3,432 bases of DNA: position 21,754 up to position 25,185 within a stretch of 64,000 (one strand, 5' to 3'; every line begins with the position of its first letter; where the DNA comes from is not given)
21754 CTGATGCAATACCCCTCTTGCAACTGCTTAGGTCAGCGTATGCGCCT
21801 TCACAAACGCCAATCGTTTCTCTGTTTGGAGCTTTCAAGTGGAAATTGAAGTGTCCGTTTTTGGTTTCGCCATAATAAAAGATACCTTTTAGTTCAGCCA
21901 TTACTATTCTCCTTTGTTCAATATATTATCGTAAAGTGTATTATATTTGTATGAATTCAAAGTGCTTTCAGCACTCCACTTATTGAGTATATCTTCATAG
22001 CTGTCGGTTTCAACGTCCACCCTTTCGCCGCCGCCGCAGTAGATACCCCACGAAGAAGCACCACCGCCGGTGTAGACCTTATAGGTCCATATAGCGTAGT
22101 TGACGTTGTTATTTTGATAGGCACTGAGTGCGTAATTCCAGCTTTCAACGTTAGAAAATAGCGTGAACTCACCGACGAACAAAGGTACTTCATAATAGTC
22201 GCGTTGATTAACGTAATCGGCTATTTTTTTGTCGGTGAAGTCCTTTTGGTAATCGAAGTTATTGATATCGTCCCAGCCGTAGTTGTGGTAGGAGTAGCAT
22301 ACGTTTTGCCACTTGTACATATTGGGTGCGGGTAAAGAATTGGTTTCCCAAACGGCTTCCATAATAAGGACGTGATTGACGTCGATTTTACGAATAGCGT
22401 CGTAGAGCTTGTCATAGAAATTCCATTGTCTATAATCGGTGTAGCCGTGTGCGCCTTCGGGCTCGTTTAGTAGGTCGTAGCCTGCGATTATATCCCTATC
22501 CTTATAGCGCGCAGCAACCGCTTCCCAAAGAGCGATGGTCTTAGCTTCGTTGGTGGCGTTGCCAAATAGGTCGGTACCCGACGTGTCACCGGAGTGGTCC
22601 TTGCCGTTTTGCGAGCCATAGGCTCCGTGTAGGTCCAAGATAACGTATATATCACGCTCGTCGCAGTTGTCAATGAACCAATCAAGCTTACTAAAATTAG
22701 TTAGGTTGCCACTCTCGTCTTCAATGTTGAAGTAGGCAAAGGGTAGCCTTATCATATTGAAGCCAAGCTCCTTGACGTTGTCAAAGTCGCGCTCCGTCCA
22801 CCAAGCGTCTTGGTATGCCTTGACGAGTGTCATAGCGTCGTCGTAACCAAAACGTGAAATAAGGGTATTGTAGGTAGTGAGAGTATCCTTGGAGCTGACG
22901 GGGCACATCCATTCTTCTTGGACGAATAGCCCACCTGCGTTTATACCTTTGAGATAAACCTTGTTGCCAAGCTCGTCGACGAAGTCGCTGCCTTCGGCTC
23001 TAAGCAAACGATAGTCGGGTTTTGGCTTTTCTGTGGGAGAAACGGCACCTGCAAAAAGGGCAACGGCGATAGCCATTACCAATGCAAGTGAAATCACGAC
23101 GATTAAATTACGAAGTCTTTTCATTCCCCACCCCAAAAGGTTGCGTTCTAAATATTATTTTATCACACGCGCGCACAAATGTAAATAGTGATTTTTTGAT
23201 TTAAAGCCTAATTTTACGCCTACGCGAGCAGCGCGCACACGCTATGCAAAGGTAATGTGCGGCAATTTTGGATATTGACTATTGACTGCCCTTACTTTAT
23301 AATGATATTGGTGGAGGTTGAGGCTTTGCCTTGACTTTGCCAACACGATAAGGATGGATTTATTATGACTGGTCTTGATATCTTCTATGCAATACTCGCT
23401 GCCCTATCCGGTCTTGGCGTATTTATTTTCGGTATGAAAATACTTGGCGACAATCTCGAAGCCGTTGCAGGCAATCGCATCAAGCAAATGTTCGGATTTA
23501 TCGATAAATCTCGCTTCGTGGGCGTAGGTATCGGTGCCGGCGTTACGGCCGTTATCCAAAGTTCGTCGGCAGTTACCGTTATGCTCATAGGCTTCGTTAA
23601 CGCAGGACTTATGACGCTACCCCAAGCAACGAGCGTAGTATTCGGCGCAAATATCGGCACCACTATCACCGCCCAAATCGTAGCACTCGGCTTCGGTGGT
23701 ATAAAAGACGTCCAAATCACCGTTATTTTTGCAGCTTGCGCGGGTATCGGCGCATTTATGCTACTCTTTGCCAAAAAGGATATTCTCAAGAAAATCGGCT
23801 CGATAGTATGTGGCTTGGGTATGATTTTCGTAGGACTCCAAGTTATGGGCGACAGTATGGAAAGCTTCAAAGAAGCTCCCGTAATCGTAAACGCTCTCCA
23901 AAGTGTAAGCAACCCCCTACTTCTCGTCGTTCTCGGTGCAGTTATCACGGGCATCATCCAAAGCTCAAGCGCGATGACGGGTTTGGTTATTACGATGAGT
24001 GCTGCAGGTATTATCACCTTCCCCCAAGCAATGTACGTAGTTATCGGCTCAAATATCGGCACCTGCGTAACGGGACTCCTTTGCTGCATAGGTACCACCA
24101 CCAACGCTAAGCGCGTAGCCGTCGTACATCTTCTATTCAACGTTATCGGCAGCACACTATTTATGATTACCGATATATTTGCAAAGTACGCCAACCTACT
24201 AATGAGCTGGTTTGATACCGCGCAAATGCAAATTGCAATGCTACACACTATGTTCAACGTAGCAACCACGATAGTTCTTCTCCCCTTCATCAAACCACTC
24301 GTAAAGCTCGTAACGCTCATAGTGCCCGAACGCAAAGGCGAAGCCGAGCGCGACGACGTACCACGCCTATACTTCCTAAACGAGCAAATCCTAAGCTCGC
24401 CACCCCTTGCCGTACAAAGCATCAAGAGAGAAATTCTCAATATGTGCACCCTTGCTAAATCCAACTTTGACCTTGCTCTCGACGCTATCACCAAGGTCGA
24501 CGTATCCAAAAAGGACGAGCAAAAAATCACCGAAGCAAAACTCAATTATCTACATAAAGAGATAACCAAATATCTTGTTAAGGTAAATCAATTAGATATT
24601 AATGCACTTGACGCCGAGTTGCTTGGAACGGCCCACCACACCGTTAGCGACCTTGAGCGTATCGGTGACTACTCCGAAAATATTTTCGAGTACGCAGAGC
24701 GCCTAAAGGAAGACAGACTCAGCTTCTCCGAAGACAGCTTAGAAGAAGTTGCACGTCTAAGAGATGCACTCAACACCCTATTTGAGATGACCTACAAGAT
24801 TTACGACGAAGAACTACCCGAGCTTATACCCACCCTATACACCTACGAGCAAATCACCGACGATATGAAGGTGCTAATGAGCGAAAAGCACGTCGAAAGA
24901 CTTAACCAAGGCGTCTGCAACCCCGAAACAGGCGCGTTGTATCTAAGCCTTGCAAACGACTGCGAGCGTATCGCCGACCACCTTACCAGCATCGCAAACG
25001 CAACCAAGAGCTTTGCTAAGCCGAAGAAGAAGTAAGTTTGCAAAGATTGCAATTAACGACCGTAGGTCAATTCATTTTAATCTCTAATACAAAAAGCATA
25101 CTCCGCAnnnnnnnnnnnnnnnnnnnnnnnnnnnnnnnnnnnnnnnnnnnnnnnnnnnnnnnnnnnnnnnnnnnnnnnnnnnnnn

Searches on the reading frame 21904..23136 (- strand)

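Call 94: search_protein_families(library=pfam, proteins=[window:21904-23136:-], max_evalue=0.00001)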
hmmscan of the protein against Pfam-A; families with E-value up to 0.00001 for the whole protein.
window:21904-23136:- (410 aa): 1 family
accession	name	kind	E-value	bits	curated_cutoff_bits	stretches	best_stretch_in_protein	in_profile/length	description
PF00150.24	Cellulase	-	2.8e-29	102.9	23.5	1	109-353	19-269/272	Cellulase (glycosyl hydrolase family 5)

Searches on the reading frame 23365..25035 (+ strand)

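Call 94: search_protein_families(library=pfam, proteins=[window:23365-25035:+], max_evalue=0.00001)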
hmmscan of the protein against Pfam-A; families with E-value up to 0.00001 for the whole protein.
window:23365-25035:+ (556 aa): 2 families
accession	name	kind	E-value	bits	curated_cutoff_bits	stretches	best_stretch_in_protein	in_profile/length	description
PF02690.20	Na_Pi_cotrans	-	8.5e-55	185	29.1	2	20-162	2-136/137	Na+/Pi-cotransporter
PF01895.24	PhoU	-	2.5e-20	73.1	23.5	2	357-443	1-88/89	PhoU domain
